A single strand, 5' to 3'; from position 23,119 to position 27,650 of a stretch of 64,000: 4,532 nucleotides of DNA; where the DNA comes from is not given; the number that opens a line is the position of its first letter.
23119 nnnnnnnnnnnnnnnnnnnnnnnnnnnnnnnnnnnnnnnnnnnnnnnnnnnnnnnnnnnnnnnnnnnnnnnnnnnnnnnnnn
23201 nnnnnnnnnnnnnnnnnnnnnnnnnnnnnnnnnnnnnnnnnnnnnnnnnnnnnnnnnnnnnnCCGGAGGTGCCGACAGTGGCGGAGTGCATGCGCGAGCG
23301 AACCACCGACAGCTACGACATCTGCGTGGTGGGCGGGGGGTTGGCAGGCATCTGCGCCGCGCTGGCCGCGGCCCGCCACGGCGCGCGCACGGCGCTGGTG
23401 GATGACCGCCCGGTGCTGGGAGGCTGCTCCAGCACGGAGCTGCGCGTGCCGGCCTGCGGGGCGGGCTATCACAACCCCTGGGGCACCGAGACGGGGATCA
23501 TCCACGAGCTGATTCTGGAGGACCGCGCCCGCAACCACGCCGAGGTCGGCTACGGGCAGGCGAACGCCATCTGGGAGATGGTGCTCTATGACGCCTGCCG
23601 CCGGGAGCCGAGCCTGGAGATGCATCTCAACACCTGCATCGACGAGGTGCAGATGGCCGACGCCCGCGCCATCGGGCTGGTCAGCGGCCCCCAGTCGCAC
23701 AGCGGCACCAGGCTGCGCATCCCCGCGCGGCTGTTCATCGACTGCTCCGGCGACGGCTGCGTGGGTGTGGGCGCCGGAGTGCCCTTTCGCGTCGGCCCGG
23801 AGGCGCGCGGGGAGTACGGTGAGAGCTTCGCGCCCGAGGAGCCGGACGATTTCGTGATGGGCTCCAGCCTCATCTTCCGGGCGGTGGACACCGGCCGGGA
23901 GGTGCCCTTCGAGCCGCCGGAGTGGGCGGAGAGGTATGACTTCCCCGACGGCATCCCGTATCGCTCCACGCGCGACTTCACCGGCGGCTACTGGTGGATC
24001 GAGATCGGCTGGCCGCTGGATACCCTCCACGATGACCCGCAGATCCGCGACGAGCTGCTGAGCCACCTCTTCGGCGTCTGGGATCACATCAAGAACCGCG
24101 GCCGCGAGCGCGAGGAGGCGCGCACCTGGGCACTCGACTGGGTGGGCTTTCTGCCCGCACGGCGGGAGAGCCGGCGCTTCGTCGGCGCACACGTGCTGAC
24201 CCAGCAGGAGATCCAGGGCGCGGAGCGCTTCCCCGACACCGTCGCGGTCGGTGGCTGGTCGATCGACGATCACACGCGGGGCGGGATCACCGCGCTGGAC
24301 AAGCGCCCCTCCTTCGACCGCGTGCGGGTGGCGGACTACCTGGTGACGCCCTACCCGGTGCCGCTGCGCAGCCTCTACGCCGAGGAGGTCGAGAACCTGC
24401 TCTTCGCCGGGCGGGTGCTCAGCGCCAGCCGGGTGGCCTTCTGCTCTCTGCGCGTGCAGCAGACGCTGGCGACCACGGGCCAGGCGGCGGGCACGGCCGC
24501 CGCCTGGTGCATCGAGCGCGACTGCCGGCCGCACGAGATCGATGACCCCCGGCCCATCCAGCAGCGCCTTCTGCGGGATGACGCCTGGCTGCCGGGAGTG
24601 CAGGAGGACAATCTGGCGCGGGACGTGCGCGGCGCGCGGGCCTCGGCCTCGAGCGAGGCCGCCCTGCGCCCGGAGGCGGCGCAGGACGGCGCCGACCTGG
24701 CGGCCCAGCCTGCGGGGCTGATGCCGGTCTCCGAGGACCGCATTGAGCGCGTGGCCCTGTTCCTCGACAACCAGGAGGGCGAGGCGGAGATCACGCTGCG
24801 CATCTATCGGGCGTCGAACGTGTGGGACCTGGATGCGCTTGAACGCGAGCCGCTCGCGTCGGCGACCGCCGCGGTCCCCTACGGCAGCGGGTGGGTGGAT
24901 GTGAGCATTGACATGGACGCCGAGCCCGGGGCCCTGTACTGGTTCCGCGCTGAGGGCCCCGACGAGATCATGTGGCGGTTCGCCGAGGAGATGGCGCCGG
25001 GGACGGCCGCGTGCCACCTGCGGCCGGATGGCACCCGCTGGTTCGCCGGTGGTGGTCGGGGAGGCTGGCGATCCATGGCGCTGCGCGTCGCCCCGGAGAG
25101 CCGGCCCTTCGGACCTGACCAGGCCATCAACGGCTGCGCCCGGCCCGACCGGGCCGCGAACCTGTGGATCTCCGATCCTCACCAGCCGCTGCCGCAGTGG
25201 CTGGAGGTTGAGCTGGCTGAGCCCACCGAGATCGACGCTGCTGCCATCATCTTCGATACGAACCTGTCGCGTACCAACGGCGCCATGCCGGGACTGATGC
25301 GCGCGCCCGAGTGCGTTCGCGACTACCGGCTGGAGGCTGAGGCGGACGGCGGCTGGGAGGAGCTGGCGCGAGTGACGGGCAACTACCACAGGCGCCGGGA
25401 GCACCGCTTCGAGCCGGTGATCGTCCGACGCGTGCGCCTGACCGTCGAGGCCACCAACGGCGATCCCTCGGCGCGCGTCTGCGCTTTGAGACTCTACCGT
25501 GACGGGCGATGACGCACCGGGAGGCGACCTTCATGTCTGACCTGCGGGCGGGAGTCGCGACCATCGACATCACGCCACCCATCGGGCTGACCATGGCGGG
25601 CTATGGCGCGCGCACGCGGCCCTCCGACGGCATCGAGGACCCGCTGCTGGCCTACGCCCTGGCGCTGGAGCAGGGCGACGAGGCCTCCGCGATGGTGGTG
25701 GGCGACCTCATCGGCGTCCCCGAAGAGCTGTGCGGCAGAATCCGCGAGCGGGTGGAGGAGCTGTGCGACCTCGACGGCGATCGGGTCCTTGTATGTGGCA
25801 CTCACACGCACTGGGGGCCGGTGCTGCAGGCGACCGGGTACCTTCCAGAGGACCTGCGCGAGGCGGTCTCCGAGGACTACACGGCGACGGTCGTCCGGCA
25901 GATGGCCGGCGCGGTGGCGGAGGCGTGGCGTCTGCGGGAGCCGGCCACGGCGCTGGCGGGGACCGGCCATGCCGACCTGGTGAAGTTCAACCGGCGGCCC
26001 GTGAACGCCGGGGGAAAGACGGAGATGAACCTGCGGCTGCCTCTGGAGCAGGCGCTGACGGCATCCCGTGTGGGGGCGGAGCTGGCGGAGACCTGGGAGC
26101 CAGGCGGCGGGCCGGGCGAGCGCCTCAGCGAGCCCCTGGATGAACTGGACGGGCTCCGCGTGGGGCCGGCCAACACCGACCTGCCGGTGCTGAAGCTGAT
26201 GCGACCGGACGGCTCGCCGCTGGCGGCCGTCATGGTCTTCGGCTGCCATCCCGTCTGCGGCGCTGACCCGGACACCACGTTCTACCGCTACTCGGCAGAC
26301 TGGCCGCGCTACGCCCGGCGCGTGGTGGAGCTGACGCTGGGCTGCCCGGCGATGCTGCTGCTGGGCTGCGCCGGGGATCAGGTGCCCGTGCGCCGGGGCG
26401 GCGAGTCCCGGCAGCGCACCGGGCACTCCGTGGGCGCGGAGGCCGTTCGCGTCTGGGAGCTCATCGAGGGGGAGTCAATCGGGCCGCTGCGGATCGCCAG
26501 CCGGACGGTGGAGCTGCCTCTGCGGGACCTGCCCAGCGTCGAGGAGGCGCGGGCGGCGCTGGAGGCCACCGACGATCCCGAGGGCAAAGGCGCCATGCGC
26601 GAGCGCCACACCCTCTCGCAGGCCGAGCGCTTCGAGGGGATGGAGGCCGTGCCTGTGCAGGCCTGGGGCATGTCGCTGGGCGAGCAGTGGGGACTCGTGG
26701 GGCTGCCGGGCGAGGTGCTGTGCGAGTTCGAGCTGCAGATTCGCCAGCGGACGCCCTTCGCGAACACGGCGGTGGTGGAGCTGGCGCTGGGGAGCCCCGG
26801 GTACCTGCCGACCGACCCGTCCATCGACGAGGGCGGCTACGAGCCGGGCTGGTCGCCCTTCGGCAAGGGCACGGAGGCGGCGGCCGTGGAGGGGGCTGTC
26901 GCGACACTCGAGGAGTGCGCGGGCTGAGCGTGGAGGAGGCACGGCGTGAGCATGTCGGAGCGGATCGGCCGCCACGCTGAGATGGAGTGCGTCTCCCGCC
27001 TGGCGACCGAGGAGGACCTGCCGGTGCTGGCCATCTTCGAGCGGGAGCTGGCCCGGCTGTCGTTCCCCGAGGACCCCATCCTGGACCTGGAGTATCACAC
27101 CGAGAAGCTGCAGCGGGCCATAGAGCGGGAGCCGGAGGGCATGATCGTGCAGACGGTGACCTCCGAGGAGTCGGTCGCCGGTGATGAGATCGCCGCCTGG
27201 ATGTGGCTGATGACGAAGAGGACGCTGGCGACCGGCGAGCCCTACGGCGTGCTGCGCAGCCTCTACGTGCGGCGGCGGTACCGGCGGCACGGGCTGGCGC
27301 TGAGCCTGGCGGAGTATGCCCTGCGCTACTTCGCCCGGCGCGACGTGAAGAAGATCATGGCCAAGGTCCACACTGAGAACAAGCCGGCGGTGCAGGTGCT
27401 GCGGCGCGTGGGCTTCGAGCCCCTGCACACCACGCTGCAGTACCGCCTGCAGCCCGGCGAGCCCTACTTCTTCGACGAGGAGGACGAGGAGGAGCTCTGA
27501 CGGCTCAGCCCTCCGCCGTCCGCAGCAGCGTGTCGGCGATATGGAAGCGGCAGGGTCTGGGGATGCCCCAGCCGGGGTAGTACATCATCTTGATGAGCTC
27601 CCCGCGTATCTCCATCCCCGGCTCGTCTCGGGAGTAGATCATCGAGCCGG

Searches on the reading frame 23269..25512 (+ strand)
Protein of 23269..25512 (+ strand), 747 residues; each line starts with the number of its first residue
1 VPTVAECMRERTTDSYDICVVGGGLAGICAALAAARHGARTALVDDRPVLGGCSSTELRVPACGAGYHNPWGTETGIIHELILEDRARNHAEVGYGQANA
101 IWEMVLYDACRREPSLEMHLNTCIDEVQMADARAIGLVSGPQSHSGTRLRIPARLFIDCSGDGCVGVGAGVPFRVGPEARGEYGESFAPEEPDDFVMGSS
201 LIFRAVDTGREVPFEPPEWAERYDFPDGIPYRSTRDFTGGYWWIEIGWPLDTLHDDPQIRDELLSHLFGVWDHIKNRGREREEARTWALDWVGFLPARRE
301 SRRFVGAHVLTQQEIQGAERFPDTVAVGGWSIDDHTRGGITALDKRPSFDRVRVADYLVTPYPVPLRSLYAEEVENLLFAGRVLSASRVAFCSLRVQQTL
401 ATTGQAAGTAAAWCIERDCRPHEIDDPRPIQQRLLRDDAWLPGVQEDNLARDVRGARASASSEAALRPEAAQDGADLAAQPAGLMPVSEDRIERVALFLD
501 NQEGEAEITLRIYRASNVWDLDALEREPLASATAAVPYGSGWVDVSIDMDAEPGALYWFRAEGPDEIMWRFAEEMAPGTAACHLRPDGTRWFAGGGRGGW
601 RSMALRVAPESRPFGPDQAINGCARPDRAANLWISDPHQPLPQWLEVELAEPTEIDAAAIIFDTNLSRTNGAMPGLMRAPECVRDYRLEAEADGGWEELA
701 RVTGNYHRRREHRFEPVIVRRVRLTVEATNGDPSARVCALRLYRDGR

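Call 86: search_protein_families(library=pfam, proteins=[window:23269-25512:+], max_evalue=0.0001)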
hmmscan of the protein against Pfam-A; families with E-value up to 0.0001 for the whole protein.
window:23269-25512:+ (747 aa): 8 families
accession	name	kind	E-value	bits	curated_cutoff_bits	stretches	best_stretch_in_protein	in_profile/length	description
PF12831.13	FAD_oxidored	-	7e-81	273.1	27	1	17-434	1-416/416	FAD dependent oxidoreductase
PF13450.12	NAD_binding_8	-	8.5e-08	32.8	21.9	1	20-57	1-38/68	NAD(P)-binding Rossmann-like domain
PF00890.30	FAD_binding_2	-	2.1e-07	30.9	20.4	1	17-54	1-38/414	FAD binding domain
PF01266.30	DAO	-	2.3e-07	31.1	27.9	1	17-60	1-45/353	FAD dependent oxidoreductase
PF00754.31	F5_F8_type_C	-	3.2e-07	31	28.2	1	616-733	14-121/127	F5/8 type C domain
PF01134.28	GIDA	-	8.7e-06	25.5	22.1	1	17-44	1-28/391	Glucose inhibited division protein A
PF22633.2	F5_F8_type_C_2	-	1.1e-05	26.4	27.8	1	630-724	9-91/91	NedA-like, galactose-binding domain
PF07992.20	Pyr_redox_2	-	3.8e-05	23.7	26.1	1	16-53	1-40/291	Pyridine nucleotide-disulphide oxidoreductase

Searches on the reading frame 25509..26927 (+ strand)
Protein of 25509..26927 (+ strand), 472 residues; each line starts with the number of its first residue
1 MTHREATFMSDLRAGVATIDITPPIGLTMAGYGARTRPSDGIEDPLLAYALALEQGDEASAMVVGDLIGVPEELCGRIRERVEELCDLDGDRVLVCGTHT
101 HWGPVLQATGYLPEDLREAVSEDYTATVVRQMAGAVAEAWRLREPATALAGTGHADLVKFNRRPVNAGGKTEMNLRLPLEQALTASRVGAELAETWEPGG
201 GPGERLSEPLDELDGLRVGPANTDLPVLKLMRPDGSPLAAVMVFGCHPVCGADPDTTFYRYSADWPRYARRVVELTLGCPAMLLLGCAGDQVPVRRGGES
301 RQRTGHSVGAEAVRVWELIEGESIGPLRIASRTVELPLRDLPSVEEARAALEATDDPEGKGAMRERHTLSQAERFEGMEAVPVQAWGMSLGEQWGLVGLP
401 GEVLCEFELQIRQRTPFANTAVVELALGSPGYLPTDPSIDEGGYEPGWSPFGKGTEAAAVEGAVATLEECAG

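Call 86: search_protein_families(library=pfam, proteins=[window:25509-26927:+], max_evalue=0.0001)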
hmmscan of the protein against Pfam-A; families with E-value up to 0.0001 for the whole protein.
window:25509-26927:+ (472 aa): 1 family
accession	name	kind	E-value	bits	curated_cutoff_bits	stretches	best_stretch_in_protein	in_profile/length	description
PF04734.18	Ceramidase_alk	-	1.4e-06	27.7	32.1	1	14-164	3-158/509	Neutral/alkaline non-lysosomal ceramidase, N-terminal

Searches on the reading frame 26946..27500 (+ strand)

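Call 42: search_protein_families(library=pfam, proteins=[window:26946-27500:+], max_evalue=0.01)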
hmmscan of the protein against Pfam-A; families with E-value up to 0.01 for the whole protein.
window:26946-27500:+ (184 aa): 6 families
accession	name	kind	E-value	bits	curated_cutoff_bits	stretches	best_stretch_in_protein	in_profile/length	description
PF00583.31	Acetyltransf_1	-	6.3e-13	49.5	20.7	1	49-157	18-116/116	Acetyltransferase (GNAT) family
PF08445.16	FR47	-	5e-08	33.3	22.1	1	98-162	19-82/86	FR47-like protein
PF13302.13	Acetyltransf_3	-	4.6e-07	31.1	25.4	1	19-158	6-138/138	Acetyltransferase (GNAT) domain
PF13673.13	Acetyltransf_10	-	5.4e-06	26.8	23.6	1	102-161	53-111/128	Acetyltransferase (GNAT) domain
PF13508.13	Acetyltransf_7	-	8.2e-05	23.4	27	1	95-159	27-84/84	Acetyltransferase (GNAT) domain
PF13420.13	Acetyltransf_4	-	0.0003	21.3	24.3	1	102-166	77-143/155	Acetyltransferase (GNAT) domain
